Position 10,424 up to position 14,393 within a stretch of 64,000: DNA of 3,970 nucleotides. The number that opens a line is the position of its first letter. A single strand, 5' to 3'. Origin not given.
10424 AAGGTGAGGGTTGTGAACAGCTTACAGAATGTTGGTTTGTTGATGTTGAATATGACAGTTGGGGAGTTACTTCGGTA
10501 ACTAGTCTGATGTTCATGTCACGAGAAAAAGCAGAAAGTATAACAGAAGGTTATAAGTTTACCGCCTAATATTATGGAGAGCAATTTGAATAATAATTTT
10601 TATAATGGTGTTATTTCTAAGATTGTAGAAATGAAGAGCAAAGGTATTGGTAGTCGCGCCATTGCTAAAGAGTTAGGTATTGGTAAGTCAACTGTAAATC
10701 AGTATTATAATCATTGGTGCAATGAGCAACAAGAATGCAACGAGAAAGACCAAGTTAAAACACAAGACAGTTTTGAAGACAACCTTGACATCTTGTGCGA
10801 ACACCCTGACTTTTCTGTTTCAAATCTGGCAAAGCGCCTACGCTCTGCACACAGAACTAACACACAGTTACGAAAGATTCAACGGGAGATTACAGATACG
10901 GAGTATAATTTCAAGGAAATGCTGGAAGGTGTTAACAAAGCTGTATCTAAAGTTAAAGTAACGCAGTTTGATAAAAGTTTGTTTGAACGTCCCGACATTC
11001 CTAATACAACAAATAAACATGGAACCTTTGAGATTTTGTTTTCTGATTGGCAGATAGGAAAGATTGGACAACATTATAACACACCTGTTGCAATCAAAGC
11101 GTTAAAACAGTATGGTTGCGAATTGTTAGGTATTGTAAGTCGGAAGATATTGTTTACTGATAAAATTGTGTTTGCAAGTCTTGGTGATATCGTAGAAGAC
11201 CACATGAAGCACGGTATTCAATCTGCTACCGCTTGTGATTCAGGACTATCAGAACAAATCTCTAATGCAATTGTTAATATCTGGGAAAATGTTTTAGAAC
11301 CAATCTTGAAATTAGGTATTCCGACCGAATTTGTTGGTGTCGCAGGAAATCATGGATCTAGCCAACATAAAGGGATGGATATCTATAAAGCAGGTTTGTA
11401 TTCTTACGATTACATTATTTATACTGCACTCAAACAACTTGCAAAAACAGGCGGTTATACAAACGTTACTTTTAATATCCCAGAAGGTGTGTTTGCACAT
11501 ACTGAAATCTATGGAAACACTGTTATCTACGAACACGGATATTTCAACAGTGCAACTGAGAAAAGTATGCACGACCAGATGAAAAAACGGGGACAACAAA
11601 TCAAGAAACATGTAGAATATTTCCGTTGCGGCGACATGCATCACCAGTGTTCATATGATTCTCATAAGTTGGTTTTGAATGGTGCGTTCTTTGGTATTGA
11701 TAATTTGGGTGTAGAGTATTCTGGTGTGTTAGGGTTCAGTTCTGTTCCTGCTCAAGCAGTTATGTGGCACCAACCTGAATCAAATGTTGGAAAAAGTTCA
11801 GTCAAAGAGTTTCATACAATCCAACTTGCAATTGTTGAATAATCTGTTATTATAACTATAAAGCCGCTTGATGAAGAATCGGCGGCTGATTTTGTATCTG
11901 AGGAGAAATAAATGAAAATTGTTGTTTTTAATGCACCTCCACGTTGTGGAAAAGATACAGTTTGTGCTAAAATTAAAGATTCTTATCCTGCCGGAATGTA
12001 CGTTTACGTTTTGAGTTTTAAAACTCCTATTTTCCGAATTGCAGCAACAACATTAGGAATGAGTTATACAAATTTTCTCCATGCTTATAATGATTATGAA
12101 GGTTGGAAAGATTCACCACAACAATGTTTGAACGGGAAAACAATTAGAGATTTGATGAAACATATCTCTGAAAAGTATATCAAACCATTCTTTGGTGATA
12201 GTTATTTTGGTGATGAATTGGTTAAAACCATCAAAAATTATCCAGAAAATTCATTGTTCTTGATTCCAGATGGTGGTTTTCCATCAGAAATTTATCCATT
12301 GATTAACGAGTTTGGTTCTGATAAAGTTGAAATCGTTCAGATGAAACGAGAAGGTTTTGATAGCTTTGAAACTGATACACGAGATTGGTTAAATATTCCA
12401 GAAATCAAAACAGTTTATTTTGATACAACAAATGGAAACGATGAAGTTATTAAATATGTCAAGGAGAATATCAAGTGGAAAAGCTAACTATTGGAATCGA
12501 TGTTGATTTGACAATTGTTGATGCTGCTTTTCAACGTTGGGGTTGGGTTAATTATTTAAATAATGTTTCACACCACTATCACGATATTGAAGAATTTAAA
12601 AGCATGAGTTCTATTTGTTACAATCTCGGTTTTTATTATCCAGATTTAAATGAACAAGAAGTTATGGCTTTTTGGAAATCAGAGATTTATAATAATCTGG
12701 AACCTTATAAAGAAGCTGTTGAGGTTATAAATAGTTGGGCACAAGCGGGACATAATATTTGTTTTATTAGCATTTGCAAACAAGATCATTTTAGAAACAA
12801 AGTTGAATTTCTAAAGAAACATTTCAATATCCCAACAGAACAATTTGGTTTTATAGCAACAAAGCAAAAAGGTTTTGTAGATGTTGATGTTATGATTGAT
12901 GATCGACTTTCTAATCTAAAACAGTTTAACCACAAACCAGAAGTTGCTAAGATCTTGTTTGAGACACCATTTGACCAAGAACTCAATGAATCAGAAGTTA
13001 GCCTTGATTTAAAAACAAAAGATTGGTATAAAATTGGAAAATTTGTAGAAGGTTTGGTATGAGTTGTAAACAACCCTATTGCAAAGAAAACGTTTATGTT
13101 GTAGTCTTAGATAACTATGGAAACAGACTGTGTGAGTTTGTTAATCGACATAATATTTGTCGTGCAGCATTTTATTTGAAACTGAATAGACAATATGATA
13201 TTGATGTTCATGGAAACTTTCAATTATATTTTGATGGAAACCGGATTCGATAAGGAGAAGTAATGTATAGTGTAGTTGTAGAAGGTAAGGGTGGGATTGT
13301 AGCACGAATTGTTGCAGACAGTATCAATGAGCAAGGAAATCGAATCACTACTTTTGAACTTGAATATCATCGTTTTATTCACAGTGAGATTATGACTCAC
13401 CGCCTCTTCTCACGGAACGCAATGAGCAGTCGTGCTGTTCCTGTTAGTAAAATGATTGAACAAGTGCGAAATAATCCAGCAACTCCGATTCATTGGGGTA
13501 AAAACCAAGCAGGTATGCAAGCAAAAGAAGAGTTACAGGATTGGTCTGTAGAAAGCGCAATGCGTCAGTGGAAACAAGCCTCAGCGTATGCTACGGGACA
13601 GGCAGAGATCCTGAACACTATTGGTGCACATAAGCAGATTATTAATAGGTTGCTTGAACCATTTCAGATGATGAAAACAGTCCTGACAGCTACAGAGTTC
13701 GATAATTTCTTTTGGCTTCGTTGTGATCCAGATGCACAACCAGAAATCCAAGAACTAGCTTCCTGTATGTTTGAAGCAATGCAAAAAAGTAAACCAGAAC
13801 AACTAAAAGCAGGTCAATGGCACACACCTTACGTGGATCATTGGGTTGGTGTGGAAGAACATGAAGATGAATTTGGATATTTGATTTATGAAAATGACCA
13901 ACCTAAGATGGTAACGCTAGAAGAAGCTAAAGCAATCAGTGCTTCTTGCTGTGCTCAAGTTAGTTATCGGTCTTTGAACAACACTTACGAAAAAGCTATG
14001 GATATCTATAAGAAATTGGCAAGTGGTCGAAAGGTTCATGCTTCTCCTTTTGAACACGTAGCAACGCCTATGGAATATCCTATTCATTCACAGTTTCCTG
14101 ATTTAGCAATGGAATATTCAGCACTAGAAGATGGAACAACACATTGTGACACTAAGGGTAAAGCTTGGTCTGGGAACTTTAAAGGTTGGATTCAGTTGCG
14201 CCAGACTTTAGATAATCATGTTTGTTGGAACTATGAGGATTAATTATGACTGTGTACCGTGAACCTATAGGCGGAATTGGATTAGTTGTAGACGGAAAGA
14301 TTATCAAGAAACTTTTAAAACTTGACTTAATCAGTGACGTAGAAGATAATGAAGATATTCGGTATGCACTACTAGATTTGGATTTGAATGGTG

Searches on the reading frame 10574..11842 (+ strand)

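Call 32: search_protein_families(library=phrogs, proteins=[window:10574-11842:+], max_evalue=0.00001)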
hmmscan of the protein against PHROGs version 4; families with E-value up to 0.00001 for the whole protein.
window:10574-11842:+ (422 aa): 2 families
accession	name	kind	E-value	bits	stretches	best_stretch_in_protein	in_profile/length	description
phrog_284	-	DNA, RNA and nucleotide metabolism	3.1e-46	159.1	1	47-417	28-393/398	exonuclease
phrog_704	-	DNA, RNA and nucleotide metabolism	6e-06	26.6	0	14-264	9-255/390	DNA repair exonuclease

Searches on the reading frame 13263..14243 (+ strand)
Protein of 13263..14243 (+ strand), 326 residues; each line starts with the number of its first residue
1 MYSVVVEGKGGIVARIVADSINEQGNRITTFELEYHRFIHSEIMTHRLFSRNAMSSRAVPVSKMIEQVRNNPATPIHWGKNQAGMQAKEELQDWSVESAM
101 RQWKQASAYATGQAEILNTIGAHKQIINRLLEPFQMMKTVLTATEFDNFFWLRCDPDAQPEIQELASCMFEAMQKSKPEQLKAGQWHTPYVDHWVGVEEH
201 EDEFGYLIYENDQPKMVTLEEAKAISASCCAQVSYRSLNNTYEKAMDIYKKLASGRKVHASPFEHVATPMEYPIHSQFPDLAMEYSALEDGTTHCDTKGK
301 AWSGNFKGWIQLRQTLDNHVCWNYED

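Call 32: search_protein_families(library=phrogs, proteins=[window:13263-14243:+], max_evalue=0.00001)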
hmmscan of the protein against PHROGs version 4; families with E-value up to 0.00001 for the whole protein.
window:13263-14243:+ (326 aa): 1 family
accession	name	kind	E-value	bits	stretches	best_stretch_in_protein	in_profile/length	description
phrog_85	-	DNA, RNA and nucleotide metabolism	3.8e-105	354.2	1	12-325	410-708/866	thymidylate synthase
